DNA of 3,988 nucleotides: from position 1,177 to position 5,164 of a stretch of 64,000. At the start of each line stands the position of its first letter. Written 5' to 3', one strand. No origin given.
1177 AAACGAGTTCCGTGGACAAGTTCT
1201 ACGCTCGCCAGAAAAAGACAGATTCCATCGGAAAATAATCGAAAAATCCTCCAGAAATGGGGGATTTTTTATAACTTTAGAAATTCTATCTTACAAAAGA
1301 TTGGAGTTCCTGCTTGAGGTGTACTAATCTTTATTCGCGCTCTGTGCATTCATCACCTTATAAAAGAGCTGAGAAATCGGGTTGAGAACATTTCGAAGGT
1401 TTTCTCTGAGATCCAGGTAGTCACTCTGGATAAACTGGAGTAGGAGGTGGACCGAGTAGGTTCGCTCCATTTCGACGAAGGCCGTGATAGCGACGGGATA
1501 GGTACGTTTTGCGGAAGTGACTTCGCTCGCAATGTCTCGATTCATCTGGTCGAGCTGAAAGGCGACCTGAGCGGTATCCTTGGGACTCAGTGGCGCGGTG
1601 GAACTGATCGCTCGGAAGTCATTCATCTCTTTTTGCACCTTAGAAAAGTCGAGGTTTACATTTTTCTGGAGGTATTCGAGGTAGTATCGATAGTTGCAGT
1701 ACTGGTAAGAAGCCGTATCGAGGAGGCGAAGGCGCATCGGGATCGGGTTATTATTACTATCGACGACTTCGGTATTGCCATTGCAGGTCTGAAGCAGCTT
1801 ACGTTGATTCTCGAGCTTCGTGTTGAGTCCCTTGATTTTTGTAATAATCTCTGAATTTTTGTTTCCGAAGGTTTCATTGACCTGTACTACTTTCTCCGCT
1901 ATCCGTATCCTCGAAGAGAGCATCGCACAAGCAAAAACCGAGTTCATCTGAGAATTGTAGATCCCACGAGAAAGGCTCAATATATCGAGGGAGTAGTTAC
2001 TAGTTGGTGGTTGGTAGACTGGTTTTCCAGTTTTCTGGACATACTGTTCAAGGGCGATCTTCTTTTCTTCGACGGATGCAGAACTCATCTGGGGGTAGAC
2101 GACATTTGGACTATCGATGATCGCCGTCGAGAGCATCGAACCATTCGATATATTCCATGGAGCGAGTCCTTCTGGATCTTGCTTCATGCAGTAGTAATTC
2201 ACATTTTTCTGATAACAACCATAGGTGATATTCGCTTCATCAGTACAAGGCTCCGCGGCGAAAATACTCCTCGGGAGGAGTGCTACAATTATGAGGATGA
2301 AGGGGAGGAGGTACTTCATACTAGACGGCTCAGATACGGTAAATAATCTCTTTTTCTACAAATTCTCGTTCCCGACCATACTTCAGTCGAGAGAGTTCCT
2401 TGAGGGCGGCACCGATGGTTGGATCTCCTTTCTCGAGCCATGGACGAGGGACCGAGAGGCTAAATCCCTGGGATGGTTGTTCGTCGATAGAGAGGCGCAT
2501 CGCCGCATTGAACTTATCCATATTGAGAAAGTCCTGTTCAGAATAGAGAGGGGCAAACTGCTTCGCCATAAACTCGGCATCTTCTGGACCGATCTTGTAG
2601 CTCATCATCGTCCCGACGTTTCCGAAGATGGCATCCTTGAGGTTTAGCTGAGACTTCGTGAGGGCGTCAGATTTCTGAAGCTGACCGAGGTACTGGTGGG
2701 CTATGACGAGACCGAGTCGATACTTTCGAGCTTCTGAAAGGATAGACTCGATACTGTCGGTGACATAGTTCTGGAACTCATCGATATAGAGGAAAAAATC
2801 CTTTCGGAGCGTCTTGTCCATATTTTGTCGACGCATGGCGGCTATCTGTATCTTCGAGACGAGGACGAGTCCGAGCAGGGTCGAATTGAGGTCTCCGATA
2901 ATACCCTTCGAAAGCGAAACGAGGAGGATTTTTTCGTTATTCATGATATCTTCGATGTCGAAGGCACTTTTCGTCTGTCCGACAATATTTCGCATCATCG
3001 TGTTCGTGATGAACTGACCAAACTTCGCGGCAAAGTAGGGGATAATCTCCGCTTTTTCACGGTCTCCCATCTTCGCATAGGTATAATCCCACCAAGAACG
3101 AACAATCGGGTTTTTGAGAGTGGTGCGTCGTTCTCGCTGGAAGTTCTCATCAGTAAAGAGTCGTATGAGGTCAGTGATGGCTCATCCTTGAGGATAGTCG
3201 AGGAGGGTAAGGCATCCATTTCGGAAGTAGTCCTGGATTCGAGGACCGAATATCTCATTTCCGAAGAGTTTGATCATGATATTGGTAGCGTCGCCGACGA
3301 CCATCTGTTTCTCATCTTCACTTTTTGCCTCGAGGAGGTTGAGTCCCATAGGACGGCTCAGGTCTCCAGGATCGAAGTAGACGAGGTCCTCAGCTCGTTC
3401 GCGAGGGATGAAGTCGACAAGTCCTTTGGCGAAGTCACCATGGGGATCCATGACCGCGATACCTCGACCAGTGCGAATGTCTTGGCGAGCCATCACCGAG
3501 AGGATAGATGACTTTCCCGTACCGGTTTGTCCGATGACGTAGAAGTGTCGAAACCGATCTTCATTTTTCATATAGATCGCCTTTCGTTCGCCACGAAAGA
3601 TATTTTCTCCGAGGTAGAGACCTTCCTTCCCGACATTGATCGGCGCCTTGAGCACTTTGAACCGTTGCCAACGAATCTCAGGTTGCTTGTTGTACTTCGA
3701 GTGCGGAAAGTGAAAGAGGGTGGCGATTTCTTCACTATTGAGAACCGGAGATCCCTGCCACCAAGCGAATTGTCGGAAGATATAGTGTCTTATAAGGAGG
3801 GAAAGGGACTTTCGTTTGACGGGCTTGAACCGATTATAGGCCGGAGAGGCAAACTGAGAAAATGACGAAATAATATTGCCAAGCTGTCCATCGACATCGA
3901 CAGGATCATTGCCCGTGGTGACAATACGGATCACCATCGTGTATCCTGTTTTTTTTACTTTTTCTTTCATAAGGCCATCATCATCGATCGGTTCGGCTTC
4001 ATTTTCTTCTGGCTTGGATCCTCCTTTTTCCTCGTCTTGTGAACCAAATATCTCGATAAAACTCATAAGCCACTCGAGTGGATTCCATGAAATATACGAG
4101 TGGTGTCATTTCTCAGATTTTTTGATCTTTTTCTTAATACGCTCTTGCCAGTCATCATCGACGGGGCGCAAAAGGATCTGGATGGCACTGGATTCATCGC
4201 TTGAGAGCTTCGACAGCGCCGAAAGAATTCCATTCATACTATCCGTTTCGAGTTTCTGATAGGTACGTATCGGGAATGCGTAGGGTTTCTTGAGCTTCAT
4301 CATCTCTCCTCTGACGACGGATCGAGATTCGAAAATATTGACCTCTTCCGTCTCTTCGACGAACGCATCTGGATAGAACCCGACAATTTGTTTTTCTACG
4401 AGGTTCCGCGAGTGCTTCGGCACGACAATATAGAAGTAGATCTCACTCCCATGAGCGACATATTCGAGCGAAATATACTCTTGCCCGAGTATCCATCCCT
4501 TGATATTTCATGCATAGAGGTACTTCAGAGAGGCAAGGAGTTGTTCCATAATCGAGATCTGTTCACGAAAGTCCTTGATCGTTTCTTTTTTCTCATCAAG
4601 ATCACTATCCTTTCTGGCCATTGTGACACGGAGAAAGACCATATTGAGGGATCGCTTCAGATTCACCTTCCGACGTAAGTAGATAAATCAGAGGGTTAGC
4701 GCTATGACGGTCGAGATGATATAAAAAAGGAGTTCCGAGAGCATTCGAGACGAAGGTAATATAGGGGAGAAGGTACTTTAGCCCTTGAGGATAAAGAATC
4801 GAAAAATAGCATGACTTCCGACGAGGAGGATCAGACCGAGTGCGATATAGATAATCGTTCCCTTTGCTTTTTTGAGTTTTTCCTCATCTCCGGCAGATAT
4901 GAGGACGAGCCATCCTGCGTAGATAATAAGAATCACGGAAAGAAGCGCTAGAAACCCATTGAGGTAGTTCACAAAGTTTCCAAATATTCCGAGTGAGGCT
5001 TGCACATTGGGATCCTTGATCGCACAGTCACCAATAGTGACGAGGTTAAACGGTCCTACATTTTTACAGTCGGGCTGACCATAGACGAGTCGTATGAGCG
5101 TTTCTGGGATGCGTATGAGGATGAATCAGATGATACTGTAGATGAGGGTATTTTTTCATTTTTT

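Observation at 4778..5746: Three T4SS-type pilin domains fused in one polypeptide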

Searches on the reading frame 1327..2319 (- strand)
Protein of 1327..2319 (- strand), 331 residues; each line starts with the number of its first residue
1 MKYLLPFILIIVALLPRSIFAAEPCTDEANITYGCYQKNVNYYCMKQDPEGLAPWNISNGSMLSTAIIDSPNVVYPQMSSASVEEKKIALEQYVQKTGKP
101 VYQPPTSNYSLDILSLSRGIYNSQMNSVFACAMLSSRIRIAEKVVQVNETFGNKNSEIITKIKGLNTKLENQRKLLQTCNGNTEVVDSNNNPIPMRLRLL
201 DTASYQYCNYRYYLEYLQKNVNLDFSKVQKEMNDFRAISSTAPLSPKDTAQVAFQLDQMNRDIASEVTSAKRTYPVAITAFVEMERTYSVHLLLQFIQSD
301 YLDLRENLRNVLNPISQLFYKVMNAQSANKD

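Call 8: search_protein_families(library=pfam, max_evalue=1, proteins=[window:1327-2319:-])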
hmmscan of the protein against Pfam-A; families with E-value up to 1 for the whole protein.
seq(331 aa): 1 family
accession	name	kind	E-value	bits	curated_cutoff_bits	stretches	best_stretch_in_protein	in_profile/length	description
PF12018.13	FAP206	-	0.0059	16.4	33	1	147-237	2-88/272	Domain of unknown function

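Call 47: search_protein_families(library=ncbifam, max_evalue=0.01, proteins=[window:1327-2319:-])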
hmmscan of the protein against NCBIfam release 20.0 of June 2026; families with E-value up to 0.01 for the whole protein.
seq(331 aa): 0 families

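Call 60: find_homologous_proteins(query=window:1327-2319:-, max_evalue=0.001)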
Query window:1327-2319:- (331 aa): 4 proteins with E <= 0.001 among 1463 candidates.
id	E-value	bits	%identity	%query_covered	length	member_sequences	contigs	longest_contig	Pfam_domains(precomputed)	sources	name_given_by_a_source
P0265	3.3e-214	728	100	100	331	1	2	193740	-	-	-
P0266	6.3e-191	651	89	100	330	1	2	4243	-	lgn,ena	-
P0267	1.1e-63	234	47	77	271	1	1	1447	-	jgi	jgi:hypothetical protein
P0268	1.5e-29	121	30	99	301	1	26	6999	-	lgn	-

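Call 72: search_protein_families(library=phrogs, max_evalue=0.01, proteins=[window:1327-2319:-])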
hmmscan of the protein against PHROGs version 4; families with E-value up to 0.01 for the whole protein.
seq(331 aa): 0 families

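Call 75: predict_structure(alignment_id=A3)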
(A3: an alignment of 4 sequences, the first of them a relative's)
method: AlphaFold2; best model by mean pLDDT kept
length: 331 residues; sequences in the alignment: 4
mean_pLDDT: 41.9   pTM: 0.37
mean pLDDT of the five models: 41.9, 35.4, 35.0, 35.0, 33.8
residues with pLDDT >= 90: 0; 70-90: 0; 50-70: 56; < 50: 275
segments of 3 or more residues with pLDDT < 50: 1-87, 89-128, 176-229, 234-267, 273-297, 299-317, 326-331
pLDDT, mean of each block of 10 residues (from residue 1): 35 31 27 30 37 36 31 33 46 43 32 39 47 52 55 51 55 46 40 43 44 46 45 42 37 40 47 47 46 46 46 43 46 33
secondary structure, 60 per line:
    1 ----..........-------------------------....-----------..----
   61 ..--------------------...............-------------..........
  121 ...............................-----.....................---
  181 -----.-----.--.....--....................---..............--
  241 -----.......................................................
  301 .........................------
elements in order: H5-14 H40-43 H83-97 H111-151 H157-177 H195-199 H202-221 H225-238 H246-325

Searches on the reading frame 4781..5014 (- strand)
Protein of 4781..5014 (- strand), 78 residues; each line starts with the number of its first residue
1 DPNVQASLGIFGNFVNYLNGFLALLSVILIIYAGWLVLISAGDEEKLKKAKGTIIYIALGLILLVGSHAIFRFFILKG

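Call 35: search_protein_representatives(protein=window:4781-5005:-)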
Query: 75 residues. Proteins with E-value up to 0.001 (for the whole library): 5180; up to 1e-10: 179; up to 1e-30: 6. The best 150 are listed.
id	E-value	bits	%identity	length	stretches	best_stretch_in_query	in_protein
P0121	5.5e-36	137.6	93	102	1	1-75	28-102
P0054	1.4e-35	136.3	45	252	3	3-75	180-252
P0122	7.2e-32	124.6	34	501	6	14-68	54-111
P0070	3.8e-31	122.3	47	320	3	3-75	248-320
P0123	6.8e-31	121.5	29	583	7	12-72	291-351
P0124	9.7e-31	121.0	36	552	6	10-68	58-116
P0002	3.2e-30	119.3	45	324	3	2-75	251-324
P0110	1.2e-29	117.6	44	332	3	4-75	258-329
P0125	2.1e-29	116.8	35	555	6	18-67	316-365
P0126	2.2e-29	116.7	42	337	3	2-74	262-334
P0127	1.6e-28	114.0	28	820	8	11-61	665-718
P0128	5.5e-25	102.7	57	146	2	7-75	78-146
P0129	1.1e-23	98.7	37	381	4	8-67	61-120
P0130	2.6e-23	97.5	41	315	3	3-75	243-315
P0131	3.5e-23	97.0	38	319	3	5-75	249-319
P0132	1.1e-22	95.4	34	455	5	17-75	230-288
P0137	6.0e-21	89.9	29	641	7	6-70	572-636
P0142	5.7e-19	83.7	24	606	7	7-60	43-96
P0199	1.1e-13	67.0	36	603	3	10-75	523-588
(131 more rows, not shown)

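Call 74: list_cluster_members(proteins=[P0122, P0123, P0127, P0129, P0137, P0142, P0132, P0199])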
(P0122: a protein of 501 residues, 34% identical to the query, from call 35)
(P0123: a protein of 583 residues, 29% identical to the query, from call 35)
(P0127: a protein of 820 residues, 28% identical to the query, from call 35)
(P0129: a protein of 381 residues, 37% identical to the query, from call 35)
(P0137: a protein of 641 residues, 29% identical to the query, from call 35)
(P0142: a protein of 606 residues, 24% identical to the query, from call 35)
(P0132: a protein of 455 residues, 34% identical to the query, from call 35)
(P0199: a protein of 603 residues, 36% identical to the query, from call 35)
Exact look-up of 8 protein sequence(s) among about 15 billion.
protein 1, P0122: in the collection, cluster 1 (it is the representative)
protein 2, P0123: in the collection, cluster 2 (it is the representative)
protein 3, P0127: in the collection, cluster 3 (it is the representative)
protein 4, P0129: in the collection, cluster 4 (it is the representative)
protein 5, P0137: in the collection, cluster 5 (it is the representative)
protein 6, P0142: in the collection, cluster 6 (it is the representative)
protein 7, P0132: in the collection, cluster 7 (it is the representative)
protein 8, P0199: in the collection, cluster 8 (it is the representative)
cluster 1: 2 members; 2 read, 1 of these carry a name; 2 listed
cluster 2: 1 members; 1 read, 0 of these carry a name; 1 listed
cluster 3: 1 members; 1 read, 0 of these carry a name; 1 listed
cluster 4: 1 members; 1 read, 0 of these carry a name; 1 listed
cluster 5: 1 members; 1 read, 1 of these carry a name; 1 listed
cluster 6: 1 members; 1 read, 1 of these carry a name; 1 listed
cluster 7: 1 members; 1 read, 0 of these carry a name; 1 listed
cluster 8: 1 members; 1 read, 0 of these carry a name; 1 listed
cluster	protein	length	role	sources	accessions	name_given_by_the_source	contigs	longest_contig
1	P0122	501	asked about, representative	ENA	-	-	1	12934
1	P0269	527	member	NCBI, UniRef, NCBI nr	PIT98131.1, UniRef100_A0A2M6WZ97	MAG: hypothetical protein COT71_02435 [Candidatus Andersenbacteria bacterium ... | Uncharacterized protein n=1 Tax=Candidatus Andersenbacteria bacterium ...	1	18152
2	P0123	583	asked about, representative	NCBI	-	-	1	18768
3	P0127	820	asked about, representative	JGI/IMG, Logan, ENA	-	-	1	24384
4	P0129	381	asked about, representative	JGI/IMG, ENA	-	-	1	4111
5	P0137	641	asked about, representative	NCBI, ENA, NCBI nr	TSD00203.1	MAG: Uncharacterized protein Greene101449_289 [Candidatus Peregrinibacteria bacterium ...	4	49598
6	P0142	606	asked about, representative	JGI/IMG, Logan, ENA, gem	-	hypothetical protein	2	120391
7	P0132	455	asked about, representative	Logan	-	-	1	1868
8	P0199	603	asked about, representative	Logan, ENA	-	-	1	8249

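Call 81: search_protein_families(library=pfam, max_evalue=0.1, proteins=[window:4781-5014:-])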
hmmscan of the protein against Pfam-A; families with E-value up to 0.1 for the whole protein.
seq(78 aa): 2 families
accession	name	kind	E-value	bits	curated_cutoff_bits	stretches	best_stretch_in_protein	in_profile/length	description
PF18895.5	T4SS_pilin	-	5.3e-06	26.9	26.6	1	11-73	9-70/71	Type IV secretion system pilin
PF04956.18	TrbC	-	0.00047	20.8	27.9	1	10-74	40-98/98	TrbC/VIRB2 pilin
